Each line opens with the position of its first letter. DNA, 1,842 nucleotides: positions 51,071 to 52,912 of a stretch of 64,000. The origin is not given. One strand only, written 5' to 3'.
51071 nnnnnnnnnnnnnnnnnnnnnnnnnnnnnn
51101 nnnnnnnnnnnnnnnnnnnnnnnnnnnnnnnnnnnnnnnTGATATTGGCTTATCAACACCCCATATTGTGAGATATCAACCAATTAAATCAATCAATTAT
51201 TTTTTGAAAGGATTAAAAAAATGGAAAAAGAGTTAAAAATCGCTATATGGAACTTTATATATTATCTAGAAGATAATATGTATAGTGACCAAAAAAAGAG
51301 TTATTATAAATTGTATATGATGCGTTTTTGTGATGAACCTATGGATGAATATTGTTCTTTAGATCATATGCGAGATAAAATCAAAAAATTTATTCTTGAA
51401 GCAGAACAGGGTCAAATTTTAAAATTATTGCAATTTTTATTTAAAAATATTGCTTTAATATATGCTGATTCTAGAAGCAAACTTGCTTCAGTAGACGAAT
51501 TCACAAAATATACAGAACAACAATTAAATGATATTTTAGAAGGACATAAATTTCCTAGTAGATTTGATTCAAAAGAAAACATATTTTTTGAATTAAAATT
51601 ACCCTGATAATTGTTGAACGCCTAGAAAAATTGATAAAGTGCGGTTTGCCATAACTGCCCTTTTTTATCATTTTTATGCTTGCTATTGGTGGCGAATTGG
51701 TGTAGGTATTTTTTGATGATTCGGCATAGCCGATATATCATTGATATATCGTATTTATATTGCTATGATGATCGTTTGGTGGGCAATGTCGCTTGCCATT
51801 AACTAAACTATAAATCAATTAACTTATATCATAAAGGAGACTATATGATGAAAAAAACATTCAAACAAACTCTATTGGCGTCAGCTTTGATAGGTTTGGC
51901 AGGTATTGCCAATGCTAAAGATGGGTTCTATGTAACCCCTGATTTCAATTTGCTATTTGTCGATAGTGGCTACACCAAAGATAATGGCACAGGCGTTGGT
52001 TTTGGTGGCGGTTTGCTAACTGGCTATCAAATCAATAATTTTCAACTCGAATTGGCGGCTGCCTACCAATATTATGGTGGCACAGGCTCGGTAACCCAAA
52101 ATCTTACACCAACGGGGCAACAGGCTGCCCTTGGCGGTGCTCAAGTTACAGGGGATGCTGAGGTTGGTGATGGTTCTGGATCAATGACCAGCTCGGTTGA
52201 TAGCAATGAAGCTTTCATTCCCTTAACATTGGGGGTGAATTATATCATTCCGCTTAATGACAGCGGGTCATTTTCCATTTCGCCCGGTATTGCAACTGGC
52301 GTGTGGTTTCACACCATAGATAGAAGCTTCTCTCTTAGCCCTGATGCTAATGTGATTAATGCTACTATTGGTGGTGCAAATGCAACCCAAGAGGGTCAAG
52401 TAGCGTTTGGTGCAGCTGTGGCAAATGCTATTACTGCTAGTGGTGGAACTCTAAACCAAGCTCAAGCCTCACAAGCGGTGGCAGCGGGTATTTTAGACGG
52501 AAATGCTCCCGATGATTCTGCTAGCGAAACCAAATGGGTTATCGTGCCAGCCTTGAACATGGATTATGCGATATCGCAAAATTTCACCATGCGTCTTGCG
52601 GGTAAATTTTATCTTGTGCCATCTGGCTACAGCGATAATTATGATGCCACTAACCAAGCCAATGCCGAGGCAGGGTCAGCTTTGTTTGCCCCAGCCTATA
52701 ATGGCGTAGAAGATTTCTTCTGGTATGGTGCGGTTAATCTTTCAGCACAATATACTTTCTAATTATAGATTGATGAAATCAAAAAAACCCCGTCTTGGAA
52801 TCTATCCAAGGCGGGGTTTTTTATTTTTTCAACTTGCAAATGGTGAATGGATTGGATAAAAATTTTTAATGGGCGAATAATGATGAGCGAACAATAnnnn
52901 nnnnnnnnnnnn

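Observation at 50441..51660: An AT-rich two-gene cassette downstream of tadA, bounded by 29-bp direct repeats, that appears to have replaced the original C-terminus of the first gene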

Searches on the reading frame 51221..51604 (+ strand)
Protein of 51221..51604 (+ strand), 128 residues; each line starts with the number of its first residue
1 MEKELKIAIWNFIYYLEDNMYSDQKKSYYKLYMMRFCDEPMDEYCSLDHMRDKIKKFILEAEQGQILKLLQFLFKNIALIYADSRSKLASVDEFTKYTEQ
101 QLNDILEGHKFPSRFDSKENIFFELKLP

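Call 6: search_protein_families(library=pfam, proteins=[window:51221-51604:+], max_evalue=1)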
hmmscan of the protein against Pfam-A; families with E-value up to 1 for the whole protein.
window:51221-51604:+ (128 aa): 2 families
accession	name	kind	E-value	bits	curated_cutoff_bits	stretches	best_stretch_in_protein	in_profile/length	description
PF18863.6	AbiJ_NTD4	-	1e-05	26.5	34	1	1-118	20-132/152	AbiJ N-terminal domain 4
PF02334.22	RTP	-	0.014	16.3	26.7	1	25-98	6-80/113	Replication terminator protein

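Call 7: search_protein_families(library=padloc, proteins=[window:51221-51604:+], max_evalue=1)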
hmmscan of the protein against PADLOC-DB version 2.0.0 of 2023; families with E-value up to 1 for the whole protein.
window:51221-51604:+ (128 aa): 2 families
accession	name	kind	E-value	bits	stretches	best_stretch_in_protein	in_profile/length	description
PDLC04997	PDC-S32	-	1.9e-06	25.8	1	1-115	28-139/285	-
PDLC04996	PDC-S32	-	1.8e-05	22.5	1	1-101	23-127/280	-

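Call 8: search_protein_families(library=ncbifam, proteins=[window:51221-51604:+], max_evalue=1)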
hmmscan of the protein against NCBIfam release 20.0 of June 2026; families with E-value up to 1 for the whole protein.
window:51221-51604:+ (128 aa): 0 families

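Call 10: find_homologous_proteins(query=window:51221-51604:+)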
Query window:51221-51604:+ (128 aa): 1 proteins with E <= 0.001 among 2 candidates.
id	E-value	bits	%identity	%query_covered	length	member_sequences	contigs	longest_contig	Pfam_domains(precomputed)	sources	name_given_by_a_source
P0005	4.3e-78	277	100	100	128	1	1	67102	PF18863.7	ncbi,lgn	ncbi:MAG: hypothetical protein ACR2NY_06695 [Alphaproteobacteria bacterium]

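Call 25: search_protein_representatives(protein=window:51221-51604:+)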
Query: 128 residues. Proteins with E-value up to 0.001 (for the whole library): 1; up to 1e-10: 1; up to 1e-30: 1. The best 1 are listed.
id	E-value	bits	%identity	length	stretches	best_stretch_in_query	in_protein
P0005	1.4e-78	277.4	100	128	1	1-128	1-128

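Call 68: predict_structure(protein=window:51221-51604:+)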
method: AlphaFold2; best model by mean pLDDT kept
length: 128 residues; sequences in the alignment: 1
mean_pLDDT: 66.5   pTM: 0.55
mean pLDDT of the five models: 66.5, 59.8, 59.3, 58.0, 57.9
residues with pLDDT >= 90: 0; 70-90: 59; 50-70: 57; < 50: 12
segments of 3 or more residues with pLDDT < 50: 85-88, 118-120, 124-128
pLDDT, mean of each block of 10 residues (from residue 1): 74 69 60 64 67 79 77 68 53 71 78 58 43
secondary structure, 60 per line:
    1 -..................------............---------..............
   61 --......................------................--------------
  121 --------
elements in order: H2-19 H26-37 H47-60 H63-84 H91-106

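Call 70: fold_search(model_id=the predicted structure, library=pdb)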
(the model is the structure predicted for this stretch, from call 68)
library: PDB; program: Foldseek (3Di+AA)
matches with E <= 10: 15; with E <= 0.001: 0
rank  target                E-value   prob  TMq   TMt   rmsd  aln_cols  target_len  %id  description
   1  1ew6_A                4.3e+00  0.06  0.25  0.24  11.8       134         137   11  THE CRYSTAL STRUCTURE AND AMINO ACID SEQUENCE OF DEHALOPEROXIDASE FROM AMPHITRITE ORNATA INDICATE COMMON ANCESTRY WITH (released 2000-05-10)
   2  6vd5_B                4.5e+00  0.06  0.27  0.26  11.4       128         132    9  Crystal Structure of Dehaloperoxidase B in Complex with cofactor Iron(III) Mesoporphyrin IX and Substrate Trichlorophe (released 2020-12-23)
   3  5vlx_A                4.5e+00  0.06  0.25  0.24  11.7       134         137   11  Dehaloperoxidase B mutant F21W (released 2017-12-27)
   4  4kn3_A                4.8e+00  0.06  0.26  0.25  11.5       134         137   10  Structure of the Y34NS91G double mutant of Dehaloperoxidase from Amphitrite ornata with 2,4,6-trichlorophenol (released 2013-09-04)
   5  5vts_A                4.8e+00  0.06  0.24  0.22  11.9       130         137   12  Dehaloperoxidase B Y28F mutant (released 2018-05-23)
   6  4kmw_A                5.9e+00  0.05  0.26  0.25  11.5       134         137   10  Structure of the Y34N MUTANT OF DEHALOPEROXIDASE-HEMOGLOBIN A FROM AMPHITRITE ORNATA WITH 2,4,6-TRICHLOROPHENOL (released 2013-09-04)
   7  8e4g_a                6.5e+00  0.04  0.19  0.19  16.7       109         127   16  Remodeling of the bacteriophage T7 during initial infection (released 2023-09-27)
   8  1pvp_B                7.2e+00  0.04  0.23  0.12  14.9       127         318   11  BASIS FOR A SWITCH IN SUBSTRATE SPECIFICITY: CRYSTAL STRUCTURE OF SELECTED VARIANT OF CRE SITE-SPECIFIC RECOMBINASE, A (released 2004-02-17)
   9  3sj5_A                7.6e+00  0.03  0.23  0.17  10.5       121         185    7  I5F Mutant Structure of T. Tengcongensis H-NOX (released 2011-07-20)
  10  6ney                  8.4e+00  0.06  0.33  0.33   7.0       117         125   15  Crystal structure of TcBDF5, a bromodomain containing protein from Trypanosoma cruzi (released 2019-03-20)
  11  8gs7_MODEL_1_A        8.4e+00  0.06  0.31  0.29   9.0       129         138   14  SOLUTION NMR STRUCTURE OF N-TERMINAL DOMAIN OF TRICONEPHILA CLAVIPES MAJOR AMPULLATE SPIDROIN 2 (released 2023-03-15)
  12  4h7a_B                8.9e+00  0.02  0.19  0.17  11.3       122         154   11  Crystal structure of CasB from Thermus thermophilus (released 2012-10-03)
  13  2p9x_A                9.9e+00  0.03  0.21  0.26  12.7       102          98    9  Crystal structure of PH0832 from Pyrococcus horikoshii OT3 (released 2007-10-02)
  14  3iqb                  9.9e+00  0.02  0.21  0.16  10.4       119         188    8  Tt I75F/L144F H-NOX (released 2010-01-19)
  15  8axk_B                9.9e+00  0.02  0.18  0.15  19.4       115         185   14  Type 3 secretion system export apparatus core, inner rod and needle of Shigella flexneri (released 2023-03-01)

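Call 76: find_related_loci(query=window:51221-51604:+, collection=viral_contigs, flank=4000)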
Query window:51221-51604:+ (128 aa) in viral_contigs; peptide patterns used: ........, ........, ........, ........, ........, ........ (x = any residue, [..] = any of these).
7 stretches matched a pattern, but none encodes a relative of the query by tblastn (E <= 1e-3).

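Call 79: search_dna_similar(query=window:51221-51604:+, collection=plasmids, mode=protein, max_evalue=0.1, max_rows=15)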
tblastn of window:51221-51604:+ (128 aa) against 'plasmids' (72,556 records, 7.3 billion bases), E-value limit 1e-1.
No match.

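Call 98: search_protein_families(library=phrogs, proteins=[window:51221-51604:+], max_evalue=0.1)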
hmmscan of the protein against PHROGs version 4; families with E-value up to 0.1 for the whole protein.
window:51221-51604:+ (128 aa): 0 families

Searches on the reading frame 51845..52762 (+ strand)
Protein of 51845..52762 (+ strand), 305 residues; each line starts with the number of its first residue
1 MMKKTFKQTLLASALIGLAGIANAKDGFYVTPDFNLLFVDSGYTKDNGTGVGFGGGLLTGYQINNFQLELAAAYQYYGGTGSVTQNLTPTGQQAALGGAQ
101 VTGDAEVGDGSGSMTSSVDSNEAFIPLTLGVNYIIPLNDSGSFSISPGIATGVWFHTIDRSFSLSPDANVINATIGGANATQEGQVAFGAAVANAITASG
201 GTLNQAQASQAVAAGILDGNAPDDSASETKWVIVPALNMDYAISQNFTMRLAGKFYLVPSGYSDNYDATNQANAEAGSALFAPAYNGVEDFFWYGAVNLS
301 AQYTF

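Call 6: search_protein_families(library=pfam, proteins=[window:51845-52759:+], max_evalue=1)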
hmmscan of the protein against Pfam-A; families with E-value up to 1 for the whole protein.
window:51845-52759:+ (305 aa): 0 families

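Call 36: find_encoding_contigs(protein=window:51845-52762:+, flank=5000, max_places=10)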
Protein window:51845-52762:+ (305 aa): no gene with exactly this product is on record in the collection.

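Call 39: find_encoding_contigs(protein=window:51848-52762:+, flank=5000, max_places=10)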
Protein window:51848-52762:+ (304 aa): no gene with exactly this product is on record in the collection.
